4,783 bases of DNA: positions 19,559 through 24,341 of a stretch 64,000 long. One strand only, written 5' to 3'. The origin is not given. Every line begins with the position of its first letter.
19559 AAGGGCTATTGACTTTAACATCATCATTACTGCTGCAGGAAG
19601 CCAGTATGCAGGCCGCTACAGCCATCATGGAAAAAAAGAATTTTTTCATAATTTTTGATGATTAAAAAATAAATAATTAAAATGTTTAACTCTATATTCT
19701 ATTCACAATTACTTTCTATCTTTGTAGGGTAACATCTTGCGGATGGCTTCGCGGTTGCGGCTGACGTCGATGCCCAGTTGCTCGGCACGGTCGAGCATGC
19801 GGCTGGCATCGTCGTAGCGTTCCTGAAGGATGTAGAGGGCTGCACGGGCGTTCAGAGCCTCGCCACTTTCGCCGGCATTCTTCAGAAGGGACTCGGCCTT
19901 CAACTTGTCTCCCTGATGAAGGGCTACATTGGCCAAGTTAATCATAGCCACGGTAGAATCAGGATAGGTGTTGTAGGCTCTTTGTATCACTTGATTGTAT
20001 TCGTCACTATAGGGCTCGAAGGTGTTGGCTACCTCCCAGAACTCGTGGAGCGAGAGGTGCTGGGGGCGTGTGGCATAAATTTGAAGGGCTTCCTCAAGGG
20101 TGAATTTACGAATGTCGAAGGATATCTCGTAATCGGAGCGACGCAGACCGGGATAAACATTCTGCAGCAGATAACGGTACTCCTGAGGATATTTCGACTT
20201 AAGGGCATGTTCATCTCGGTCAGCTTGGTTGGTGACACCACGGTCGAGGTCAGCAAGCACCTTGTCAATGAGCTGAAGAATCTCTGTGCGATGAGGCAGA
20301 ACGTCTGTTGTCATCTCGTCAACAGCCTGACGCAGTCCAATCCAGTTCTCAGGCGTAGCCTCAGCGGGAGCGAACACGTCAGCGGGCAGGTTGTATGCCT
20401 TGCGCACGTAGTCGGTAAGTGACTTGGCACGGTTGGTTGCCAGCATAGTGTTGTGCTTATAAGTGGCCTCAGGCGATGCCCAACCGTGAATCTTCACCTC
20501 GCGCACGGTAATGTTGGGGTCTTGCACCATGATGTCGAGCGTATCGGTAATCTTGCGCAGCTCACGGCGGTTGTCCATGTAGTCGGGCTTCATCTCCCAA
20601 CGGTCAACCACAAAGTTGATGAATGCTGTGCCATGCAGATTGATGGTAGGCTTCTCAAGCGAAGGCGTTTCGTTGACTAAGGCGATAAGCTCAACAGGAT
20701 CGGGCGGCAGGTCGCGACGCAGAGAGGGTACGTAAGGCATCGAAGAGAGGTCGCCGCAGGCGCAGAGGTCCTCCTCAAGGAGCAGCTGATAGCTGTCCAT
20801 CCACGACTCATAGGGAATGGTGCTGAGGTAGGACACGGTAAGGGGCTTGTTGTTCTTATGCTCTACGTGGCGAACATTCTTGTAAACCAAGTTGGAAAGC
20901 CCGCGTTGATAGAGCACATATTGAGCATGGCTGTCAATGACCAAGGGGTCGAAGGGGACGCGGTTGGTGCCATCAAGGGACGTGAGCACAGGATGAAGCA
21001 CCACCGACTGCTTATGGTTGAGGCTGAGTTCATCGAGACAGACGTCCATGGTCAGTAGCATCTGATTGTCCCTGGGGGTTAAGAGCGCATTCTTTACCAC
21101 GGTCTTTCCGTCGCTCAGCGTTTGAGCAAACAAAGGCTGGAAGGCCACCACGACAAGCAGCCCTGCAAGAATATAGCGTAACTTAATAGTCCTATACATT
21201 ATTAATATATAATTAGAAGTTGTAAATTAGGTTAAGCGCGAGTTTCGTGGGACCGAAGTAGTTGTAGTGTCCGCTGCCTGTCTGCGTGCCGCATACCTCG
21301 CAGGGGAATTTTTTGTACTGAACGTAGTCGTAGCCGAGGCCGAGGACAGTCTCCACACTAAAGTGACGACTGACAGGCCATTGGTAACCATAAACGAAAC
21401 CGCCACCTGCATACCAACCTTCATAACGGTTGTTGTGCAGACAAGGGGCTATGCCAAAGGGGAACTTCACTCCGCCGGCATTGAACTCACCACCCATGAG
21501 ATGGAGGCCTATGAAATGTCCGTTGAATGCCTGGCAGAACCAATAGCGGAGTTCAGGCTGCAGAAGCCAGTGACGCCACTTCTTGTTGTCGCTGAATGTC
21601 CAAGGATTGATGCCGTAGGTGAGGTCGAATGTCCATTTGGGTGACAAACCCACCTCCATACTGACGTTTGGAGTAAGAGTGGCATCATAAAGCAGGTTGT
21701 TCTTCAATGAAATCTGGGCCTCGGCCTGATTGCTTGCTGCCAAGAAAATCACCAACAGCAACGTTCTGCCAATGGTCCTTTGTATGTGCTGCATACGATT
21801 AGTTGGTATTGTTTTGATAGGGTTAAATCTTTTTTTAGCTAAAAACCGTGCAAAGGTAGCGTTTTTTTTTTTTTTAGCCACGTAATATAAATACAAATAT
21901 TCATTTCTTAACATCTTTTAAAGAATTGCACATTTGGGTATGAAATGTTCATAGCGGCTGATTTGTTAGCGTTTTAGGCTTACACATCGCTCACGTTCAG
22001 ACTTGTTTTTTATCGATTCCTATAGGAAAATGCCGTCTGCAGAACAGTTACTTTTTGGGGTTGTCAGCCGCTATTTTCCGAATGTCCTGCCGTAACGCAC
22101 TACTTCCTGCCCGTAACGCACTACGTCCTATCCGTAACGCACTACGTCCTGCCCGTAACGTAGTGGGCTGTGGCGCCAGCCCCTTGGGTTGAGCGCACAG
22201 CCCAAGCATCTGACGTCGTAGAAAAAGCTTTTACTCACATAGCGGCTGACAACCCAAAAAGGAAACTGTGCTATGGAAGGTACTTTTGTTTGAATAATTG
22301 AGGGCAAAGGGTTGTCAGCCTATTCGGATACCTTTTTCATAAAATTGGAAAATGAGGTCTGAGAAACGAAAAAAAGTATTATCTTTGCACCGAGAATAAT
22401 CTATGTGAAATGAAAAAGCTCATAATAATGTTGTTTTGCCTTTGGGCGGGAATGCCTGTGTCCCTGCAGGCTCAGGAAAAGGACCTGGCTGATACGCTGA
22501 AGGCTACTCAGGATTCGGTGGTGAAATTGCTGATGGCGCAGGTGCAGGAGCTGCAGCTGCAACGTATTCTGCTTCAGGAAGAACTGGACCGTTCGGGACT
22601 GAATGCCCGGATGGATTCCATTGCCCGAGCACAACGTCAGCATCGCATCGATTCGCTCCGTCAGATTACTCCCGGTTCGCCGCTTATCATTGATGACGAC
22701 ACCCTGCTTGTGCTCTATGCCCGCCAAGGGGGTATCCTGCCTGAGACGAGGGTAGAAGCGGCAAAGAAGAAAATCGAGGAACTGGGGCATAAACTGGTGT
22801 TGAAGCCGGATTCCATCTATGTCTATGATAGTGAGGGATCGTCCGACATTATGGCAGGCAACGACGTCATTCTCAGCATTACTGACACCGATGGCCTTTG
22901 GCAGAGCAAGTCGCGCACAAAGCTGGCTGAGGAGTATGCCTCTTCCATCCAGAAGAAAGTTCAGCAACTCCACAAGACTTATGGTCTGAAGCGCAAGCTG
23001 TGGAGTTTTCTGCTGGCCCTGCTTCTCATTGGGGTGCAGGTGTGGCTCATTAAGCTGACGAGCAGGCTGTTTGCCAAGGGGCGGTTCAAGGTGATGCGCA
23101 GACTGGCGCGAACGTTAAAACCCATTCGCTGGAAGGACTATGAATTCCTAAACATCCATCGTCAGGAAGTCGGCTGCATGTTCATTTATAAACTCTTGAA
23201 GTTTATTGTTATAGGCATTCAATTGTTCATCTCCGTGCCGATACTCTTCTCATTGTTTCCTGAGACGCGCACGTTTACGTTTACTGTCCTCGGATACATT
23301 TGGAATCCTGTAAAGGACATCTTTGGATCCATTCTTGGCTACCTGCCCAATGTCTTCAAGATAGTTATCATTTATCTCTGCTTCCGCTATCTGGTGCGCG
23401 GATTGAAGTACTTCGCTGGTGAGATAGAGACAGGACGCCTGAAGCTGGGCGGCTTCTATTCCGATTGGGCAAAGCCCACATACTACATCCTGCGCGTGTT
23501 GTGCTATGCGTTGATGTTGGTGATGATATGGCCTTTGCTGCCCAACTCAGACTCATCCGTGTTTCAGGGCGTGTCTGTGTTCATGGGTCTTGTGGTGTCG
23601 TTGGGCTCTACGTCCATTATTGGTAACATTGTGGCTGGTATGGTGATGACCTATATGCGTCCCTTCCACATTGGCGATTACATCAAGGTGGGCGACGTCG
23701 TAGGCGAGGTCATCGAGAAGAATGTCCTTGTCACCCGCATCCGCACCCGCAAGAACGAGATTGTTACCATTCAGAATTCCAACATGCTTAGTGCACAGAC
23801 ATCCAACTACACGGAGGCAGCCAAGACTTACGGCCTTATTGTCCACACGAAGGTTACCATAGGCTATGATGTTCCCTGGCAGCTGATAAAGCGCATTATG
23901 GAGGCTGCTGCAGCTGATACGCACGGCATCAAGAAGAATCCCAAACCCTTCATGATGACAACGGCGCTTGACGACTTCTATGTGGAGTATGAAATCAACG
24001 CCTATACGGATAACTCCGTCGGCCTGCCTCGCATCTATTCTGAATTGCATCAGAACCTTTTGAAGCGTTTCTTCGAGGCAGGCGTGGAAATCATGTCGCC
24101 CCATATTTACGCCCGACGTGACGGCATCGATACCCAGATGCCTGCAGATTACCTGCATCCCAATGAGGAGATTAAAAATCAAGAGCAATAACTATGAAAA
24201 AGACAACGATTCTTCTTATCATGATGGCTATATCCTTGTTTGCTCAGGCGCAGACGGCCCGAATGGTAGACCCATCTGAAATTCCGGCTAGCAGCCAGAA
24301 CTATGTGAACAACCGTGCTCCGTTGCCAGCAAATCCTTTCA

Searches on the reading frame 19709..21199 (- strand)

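Call 107: search_protein_families(library=pfam, proteins=[window:19709-21199:-], max_evalue=0.00001)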
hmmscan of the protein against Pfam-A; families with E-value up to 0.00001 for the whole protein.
window:19709-21199:- (496 aa): 1 family
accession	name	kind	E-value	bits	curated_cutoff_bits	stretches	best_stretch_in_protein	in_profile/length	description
PF12984.12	DUF3868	-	5.3e-10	39.8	27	1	15-103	7-93/105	Domain of unknown function (DUF3868)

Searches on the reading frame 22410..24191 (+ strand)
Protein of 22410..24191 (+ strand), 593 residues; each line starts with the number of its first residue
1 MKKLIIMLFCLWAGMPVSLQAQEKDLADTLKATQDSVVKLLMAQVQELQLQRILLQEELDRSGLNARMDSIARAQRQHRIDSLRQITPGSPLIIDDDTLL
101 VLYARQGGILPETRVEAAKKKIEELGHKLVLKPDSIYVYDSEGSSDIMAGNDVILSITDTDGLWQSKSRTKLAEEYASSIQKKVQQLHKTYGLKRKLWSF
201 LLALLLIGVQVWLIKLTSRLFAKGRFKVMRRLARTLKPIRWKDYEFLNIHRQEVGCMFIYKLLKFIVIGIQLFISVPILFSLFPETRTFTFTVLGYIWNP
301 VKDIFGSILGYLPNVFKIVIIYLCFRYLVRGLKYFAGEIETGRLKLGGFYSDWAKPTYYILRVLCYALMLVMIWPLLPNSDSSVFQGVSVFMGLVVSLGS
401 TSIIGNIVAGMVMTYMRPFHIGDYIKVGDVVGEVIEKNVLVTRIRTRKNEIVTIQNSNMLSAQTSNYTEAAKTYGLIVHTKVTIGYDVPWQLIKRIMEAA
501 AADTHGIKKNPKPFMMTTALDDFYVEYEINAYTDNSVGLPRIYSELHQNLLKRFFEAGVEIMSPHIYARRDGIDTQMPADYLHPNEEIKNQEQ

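Call 107: search_protein_families(library=pfam, proteins=[window:22410-24191:+], max_evalue=0.00001)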
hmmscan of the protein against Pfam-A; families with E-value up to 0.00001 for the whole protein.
window:22410-24191:+ (593 aa): 1 family
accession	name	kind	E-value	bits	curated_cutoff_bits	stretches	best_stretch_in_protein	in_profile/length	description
PF00924.24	MS_channel_2nd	-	5.1e-18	65.4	20.2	1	403-468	2-67/68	Mechanosensitive ion channel, beta-domain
